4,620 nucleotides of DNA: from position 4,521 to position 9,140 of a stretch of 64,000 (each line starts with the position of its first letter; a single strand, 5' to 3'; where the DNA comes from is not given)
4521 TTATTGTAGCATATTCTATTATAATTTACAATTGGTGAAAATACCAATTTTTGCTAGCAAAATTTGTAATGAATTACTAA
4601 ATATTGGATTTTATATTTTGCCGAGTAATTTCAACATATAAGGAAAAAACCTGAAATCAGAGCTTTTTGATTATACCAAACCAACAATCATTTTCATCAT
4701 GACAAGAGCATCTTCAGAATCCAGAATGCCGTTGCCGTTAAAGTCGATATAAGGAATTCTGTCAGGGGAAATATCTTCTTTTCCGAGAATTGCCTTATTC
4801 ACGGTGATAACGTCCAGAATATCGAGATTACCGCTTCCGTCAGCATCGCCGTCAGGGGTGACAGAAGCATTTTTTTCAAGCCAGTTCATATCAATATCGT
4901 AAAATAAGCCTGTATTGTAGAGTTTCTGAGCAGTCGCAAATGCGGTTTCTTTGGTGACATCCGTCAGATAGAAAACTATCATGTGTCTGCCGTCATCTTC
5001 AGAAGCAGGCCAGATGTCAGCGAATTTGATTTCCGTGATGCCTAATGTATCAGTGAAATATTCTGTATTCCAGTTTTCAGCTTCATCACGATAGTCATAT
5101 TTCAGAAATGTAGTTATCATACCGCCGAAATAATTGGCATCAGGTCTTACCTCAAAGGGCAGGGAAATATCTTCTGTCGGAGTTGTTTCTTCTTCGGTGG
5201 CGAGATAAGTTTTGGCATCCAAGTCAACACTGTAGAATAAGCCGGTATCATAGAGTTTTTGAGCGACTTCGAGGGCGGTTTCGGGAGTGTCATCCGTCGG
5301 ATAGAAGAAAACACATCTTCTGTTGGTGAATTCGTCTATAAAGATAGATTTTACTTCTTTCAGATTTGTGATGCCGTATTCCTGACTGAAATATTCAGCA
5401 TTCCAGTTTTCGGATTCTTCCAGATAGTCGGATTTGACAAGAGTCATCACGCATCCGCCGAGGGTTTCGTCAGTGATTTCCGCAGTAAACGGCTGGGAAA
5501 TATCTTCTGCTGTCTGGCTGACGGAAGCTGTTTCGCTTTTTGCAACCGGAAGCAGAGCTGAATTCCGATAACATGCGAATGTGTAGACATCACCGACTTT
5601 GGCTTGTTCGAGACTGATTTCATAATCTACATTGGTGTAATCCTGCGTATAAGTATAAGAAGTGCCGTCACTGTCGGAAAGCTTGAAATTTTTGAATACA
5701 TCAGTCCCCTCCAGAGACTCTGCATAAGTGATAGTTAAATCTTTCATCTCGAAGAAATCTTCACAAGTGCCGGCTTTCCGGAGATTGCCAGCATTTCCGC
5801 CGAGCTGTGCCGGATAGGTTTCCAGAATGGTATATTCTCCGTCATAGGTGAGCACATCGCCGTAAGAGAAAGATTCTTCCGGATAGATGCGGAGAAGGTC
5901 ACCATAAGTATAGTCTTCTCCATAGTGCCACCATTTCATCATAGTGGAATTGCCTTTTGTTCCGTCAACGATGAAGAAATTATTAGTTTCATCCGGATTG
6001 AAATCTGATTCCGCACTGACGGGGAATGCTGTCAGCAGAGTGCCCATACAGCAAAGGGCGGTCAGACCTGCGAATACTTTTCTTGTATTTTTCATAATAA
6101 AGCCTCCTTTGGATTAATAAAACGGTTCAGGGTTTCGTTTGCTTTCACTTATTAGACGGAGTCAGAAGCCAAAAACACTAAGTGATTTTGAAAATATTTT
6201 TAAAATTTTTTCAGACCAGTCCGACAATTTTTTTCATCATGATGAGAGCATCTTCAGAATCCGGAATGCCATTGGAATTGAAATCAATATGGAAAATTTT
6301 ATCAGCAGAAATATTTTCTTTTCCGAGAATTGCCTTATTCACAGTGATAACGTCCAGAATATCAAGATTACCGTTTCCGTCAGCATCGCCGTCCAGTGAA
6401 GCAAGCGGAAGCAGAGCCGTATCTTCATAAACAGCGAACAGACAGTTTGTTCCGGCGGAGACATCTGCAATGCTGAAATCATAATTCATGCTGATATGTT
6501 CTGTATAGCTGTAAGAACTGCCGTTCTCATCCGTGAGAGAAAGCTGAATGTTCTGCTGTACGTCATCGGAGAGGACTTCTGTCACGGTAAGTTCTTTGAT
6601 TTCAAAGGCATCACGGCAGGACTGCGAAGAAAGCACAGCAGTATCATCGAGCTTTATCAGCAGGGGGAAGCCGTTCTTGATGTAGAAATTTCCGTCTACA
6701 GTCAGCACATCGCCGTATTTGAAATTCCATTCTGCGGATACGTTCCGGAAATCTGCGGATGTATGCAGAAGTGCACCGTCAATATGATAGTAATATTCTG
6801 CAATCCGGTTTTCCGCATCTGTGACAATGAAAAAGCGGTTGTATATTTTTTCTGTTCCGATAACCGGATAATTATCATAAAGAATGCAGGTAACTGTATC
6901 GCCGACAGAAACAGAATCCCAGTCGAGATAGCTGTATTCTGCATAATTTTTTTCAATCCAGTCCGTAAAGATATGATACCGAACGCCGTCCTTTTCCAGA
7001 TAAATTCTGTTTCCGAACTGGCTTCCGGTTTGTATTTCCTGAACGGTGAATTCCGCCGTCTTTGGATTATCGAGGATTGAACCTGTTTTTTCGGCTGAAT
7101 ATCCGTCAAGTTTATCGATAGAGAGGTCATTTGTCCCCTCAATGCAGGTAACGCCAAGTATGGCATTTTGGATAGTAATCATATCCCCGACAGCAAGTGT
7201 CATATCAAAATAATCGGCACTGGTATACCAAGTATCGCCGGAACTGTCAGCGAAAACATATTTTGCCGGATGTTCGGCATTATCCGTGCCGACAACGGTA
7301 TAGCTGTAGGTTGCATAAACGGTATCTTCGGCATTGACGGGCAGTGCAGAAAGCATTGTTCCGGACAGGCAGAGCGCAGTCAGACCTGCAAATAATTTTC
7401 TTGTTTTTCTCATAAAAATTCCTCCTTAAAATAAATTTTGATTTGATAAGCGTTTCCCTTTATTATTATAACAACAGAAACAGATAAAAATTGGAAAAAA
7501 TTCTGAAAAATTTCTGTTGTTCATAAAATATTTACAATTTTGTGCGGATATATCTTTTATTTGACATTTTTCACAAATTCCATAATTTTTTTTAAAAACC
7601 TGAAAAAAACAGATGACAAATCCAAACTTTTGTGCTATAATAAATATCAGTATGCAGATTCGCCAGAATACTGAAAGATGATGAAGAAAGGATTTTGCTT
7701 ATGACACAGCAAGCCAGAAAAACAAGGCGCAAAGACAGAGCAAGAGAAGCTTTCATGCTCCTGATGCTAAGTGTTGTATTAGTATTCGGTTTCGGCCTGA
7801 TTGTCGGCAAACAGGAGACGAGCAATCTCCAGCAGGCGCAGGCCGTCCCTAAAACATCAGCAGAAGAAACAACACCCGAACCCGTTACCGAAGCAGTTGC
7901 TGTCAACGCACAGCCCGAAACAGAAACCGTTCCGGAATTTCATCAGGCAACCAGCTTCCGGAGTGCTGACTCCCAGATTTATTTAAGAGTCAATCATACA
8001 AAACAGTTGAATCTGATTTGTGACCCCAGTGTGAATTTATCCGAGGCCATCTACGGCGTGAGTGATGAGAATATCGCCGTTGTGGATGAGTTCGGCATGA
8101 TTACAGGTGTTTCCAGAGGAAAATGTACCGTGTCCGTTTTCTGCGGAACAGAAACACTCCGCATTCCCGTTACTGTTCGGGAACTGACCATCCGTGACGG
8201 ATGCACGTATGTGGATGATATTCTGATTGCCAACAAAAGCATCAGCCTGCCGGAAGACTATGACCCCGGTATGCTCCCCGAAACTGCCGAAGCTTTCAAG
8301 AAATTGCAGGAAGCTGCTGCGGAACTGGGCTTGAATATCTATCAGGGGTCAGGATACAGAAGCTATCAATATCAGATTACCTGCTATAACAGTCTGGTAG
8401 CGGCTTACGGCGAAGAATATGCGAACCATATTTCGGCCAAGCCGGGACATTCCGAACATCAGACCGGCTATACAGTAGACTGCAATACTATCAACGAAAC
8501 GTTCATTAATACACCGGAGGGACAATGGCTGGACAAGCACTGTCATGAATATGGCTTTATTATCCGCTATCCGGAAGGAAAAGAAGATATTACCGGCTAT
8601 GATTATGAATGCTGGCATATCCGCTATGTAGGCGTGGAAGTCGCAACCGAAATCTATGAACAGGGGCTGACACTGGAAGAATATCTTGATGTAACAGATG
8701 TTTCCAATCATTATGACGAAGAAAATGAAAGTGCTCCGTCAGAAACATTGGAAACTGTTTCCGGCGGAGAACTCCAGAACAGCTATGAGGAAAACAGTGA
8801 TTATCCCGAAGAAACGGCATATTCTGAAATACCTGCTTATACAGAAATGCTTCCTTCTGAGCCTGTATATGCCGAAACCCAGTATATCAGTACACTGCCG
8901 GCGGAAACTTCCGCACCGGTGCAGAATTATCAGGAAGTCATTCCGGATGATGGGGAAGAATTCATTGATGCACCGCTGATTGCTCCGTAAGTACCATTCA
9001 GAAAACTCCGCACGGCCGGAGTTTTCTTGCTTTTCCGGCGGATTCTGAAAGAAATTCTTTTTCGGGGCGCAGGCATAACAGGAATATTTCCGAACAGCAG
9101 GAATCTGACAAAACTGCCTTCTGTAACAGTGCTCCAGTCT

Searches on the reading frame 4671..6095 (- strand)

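Call 67: search_protein_families(library=pfam, proteins=[window:4671-6095:-], max_evalue=0.05)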
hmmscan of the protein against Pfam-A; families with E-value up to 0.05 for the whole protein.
window:4671-6095:- (474 aa): 2 families
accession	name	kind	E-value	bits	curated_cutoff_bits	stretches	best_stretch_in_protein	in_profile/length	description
PF00404.24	Dockerin_1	-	3.9e-06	27.4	22.9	1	416-470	2-56/57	Dockerin type I domain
PF00610.27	DEP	-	0.011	16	32.7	0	268-293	33-58/72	Domain found in Dishevelled, Egl-10, and Pleckstrin (DEP)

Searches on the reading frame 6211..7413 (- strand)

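Call 67: search_protein_families(library=pfam, proteins=[window:6211-7413:-], max_evalue=0.05)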
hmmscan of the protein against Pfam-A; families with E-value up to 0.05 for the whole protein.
window:6211-7413:- (400 aa): 1 family
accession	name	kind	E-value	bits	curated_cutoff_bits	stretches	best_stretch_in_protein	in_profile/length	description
PF00404.24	Dockerin_1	-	3.8e-05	24.2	22.9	1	342-396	2-56/57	Dockerin type I domain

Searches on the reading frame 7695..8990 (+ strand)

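Call 67: search_protein_families(library=pfam, proteins=[window:7695-8990:+], max_evalue=0.05)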
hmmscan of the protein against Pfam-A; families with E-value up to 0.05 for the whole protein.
window:7695-8990:+ (431 aa): 3 families
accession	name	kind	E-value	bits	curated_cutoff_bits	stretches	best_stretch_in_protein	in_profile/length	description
PF02557.22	VanY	-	4.2e-39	133.8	25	1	195-313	6-131/132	D-alanyl-D-alanine carboxypeptidase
PF02368.24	Big_2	-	3.8e-05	24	22.8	1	91-153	8-71/79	Bacterial Ig-like domain (group 2)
PF22359.2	Big-like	-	0.0036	18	27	1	127-162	12-47/48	Bacterial Ig-like domain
